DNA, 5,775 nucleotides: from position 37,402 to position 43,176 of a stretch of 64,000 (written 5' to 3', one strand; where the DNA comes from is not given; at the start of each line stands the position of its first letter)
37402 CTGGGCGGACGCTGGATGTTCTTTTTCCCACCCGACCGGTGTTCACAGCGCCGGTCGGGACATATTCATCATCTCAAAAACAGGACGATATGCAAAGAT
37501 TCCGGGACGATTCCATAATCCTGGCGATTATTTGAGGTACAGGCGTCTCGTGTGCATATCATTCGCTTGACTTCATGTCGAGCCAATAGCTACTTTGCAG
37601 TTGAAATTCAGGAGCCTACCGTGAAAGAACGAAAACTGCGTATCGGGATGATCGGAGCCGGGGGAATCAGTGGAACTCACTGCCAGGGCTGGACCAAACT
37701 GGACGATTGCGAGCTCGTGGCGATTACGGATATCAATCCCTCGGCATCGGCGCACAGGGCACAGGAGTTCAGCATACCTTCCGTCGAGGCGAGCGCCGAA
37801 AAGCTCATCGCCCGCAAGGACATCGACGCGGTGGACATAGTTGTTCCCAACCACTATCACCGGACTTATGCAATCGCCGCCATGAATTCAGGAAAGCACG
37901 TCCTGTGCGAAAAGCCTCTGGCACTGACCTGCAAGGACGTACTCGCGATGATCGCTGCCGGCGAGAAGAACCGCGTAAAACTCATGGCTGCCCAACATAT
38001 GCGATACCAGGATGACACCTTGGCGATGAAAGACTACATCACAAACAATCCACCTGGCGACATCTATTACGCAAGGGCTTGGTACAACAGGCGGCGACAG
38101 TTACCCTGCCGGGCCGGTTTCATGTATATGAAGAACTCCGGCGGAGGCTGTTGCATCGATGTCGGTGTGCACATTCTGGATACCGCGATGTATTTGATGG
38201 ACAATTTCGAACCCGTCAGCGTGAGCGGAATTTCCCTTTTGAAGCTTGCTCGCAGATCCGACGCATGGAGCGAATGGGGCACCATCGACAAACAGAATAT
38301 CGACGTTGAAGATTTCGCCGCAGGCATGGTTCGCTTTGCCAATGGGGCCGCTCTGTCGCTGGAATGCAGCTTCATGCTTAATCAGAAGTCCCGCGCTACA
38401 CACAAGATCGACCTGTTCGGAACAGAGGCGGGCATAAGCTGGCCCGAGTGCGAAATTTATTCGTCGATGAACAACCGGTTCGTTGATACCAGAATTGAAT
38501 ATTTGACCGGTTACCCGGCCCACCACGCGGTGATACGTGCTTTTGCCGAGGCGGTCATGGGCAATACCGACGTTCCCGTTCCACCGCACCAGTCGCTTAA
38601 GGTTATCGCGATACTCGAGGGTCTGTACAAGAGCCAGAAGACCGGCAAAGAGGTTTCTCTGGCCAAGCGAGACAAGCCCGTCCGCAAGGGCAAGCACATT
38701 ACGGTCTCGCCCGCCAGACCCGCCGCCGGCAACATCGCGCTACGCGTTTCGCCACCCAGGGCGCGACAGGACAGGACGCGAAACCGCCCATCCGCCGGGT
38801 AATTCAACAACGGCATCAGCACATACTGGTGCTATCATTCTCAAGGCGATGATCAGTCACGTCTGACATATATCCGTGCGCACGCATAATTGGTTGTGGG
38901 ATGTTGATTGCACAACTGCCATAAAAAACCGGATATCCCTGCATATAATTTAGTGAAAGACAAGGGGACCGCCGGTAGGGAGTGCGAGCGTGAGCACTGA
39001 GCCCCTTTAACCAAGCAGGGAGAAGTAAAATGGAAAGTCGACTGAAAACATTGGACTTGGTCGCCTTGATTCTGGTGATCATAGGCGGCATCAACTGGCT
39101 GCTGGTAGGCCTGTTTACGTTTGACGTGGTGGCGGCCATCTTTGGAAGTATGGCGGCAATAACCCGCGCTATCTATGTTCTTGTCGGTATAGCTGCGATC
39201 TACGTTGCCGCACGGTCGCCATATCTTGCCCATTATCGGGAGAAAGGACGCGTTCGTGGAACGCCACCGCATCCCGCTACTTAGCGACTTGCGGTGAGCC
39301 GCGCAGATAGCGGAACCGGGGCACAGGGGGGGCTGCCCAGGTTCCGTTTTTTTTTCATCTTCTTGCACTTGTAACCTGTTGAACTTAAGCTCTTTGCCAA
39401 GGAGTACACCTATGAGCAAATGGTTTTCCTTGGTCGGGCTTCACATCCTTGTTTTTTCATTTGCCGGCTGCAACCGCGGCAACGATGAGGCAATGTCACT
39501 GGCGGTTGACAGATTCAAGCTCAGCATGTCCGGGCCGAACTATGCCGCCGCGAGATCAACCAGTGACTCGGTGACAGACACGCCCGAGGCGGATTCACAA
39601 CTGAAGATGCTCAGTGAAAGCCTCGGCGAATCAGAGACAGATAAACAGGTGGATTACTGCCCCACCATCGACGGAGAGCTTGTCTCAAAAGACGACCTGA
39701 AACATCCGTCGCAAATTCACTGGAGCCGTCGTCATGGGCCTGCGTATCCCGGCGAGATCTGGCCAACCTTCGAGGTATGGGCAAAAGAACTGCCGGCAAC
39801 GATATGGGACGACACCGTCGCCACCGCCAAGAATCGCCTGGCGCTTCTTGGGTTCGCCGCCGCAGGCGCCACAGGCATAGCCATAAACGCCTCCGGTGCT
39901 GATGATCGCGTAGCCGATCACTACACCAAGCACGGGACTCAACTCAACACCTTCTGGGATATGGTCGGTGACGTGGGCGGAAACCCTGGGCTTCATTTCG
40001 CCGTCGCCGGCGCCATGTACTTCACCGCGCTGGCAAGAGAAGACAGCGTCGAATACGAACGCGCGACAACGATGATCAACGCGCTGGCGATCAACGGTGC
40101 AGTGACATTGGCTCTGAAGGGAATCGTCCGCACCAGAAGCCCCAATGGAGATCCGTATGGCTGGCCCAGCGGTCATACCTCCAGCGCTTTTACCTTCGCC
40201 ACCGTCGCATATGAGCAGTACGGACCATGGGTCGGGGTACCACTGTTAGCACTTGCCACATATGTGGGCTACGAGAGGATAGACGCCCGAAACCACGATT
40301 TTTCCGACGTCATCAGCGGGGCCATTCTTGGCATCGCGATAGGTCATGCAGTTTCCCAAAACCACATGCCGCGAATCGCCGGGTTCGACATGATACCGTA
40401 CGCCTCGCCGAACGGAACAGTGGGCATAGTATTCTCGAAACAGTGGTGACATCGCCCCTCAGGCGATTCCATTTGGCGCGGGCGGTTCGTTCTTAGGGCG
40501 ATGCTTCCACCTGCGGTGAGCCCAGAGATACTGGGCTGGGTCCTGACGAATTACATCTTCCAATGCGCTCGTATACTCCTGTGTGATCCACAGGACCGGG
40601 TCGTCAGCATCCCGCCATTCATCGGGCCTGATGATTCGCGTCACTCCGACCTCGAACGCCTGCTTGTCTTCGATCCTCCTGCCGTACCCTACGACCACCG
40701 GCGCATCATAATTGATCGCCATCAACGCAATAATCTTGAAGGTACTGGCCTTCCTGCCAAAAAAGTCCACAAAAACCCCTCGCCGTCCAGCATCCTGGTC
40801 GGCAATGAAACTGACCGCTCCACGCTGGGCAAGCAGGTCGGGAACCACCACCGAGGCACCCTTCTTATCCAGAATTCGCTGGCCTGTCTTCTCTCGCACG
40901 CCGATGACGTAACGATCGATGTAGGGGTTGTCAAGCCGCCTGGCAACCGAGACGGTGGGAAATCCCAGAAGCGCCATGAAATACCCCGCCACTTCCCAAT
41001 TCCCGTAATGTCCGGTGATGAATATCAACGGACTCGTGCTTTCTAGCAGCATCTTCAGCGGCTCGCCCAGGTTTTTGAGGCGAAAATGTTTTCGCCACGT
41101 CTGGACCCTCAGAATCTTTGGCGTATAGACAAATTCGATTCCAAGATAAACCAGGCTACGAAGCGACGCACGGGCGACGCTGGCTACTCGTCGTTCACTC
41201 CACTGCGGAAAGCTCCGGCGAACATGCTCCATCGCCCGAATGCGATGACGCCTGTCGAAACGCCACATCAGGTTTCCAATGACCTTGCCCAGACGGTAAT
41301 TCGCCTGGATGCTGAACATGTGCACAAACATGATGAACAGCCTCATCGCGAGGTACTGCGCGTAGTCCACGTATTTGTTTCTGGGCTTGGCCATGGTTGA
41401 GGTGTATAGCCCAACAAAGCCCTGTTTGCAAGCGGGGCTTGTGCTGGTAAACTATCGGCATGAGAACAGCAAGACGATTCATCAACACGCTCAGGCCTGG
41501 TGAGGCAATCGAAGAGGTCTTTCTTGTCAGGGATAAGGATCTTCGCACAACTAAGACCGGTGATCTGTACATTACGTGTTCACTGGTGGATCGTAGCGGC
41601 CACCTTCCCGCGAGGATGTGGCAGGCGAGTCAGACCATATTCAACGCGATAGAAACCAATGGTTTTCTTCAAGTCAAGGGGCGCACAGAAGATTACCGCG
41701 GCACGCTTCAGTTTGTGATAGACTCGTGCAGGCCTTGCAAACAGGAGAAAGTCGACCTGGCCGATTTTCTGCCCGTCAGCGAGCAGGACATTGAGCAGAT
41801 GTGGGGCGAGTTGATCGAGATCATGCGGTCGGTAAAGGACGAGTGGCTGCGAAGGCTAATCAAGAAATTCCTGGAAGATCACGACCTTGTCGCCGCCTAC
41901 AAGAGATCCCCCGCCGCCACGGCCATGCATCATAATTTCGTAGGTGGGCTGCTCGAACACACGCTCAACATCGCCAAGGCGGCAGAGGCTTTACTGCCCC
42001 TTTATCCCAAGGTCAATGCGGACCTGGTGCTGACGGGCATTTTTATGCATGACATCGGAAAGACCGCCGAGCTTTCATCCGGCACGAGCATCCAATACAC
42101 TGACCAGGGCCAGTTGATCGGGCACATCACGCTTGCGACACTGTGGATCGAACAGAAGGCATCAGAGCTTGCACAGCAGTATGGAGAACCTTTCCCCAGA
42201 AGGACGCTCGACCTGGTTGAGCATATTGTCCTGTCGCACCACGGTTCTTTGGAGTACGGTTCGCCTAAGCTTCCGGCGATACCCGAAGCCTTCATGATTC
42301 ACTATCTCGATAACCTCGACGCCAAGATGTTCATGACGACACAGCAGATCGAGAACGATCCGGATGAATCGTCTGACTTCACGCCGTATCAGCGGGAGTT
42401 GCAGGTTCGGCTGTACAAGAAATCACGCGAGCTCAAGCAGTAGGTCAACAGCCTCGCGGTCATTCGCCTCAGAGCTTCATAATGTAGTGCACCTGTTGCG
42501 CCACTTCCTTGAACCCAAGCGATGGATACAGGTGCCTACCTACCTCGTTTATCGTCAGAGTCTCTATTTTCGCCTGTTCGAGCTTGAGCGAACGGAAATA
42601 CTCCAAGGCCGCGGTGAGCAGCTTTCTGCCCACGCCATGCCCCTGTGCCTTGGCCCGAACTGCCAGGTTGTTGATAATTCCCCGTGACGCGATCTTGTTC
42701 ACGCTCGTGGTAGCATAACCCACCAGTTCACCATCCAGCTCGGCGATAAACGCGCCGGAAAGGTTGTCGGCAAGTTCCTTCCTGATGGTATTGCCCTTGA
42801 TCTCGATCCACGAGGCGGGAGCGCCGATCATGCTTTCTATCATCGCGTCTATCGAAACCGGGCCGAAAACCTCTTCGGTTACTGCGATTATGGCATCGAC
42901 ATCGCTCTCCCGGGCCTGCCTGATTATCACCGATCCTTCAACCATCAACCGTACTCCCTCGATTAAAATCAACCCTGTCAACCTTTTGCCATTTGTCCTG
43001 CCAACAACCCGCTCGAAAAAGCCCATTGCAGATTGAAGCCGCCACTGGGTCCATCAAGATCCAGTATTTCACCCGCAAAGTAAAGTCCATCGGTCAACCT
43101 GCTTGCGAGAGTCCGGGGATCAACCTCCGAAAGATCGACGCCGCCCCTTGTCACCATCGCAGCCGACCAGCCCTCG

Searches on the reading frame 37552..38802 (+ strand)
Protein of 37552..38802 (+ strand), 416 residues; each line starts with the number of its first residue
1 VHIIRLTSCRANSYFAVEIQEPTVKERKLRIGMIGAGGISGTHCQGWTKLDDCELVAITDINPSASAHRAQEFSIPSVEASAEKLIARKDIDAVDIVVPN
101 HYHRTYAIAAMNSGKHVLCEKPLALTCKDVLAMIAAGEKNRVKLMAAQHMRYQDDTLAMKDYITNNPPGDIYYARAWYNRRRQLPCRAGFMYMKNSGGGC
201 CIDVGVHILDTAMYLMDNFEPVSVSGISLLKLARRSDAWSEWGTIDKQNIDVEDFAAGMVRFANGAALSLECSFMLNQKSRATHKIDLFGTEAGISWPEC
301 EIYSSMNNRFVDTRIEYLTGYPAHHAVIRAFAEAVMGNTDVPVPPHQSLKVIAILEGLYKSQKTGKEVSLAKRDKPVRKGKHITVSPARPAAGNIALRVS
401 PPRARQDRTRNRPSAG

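Call 36: search_protein_families(library=pfam, proteins=[window:37552-38802:+], max_evalue=0.001)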
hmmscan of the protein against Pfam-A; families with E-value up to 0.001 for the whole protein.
window:37552-38802:+ (416 aa): 3 families
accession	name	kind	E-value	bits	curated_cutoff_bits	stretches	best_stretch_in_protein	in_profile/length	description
PF01408.29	GFO_IDH_MocA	-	1.2e-25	91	24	1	29-146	1-118/120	Oxidoreductase family, NAD-binding Rossmann fold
PF22725.1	GFO_IDH_MocA_C3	-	8.1e-17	61.8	27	1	157-295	2-123/124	GFO/IDH/MocA C-terminal domain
PF02894.22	GFO_IDH_MocA_C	-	6.3e-14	52.7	22.9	1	193-370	35-218/218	Oxidoreductase family, C-terminal alpha/beta domain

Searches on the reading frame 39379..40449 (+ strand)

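Call 36: search_protein_families(library=pfam, proteins=[window:39379-40449:+], max_evalue=0.001)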
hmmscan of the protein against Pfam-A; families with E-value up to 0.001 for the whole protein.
window:39379-40449:+ (356 aa): 1 family
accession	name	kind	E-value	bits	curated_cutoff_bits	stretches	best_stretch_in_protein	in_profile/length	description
PF01569.27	PAP2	-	5.1e-11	42.9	27.2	1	259-328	48-124/130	PAP2 superfamily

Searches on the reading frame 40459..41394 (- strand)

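Call 36: search_protein_families(library=pfam, proteins=[window:40459-41394:-], max_evalue=0.001)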
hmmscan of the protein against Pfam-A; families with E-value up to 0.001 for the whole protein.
window:40459-41394:- (311 aa): 1 family
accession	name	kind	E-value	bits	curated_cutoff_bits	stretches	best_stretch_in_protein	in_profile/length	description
PF03279.18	Lip_A_acyltrans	-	4.7e-39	134.8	22.3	1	8-297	10-294/295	Bacterial lipid A biosynthesis acyltransferase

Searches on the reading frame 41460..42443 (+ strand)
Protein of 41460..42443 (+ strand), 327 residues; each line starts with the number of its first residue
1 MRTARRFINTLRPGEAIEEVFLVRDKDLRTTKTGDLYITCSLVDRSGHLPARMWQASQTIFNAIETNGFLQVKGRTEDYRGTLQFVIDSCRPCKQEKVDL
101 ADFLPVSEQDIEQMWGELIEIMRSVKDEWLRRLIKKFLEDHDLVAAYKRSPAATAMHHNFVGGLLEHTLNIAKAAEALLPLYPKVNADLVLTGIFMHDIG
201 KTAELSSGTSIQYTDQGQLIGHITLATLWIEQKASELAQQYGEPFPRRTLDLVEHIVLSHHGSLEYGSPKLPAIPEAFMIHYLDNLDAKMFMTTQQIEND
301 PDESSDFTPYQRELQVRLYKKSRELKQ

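Call 37: search_protein_families(library=pfam, proteins=[window:41460-42443:+], max_evalue=0.001)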
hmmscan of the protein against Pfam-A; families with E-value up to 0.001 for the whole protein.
window:41460-42443:+ (327 aa): 1 family
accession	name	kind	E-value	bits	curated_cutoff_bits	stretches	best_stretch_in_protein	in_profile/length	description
PF01966.28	HD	-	9.4e-10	39.2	22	1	165-288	2-115/116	HD domain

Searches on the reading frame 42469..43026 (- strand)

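Call 37: search_protein_families(library=pfam, proteins=[window:42469-43026:-], max_evalue=0.001)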
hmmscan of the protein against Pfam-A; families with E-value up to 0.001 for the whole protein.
window:42469-43026:- (185 aa): 5 families
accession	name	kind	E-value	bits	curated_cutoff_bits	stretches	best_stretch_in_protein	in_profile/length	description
PF00583.31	Acetyltransf_1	-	1.8e-14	54.4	20.7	1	80-172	23-116/116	Acetyltransferase (GNAT) family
PF13508.13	Acetyltransf_7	-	6.6e-13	49.3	27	1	92-174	5-84/84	Acetyltransferase (GNAT) domain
PF13673.13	Acetyltransf_10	-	1.4e-10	41.6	23.6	1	79-178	20-113/128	Acetyltransferase (GNAT) domain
PF13420.13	Acetyltransf_4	-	2.2e-05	25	24.3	1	35-181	1-143/155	Acetyltransferase (GNAT) domain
PF13302.13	Acetyltransf_3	-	0.00071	20.7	25.4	1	33-173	2-138/138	Acetyltransferase (GNAT) domain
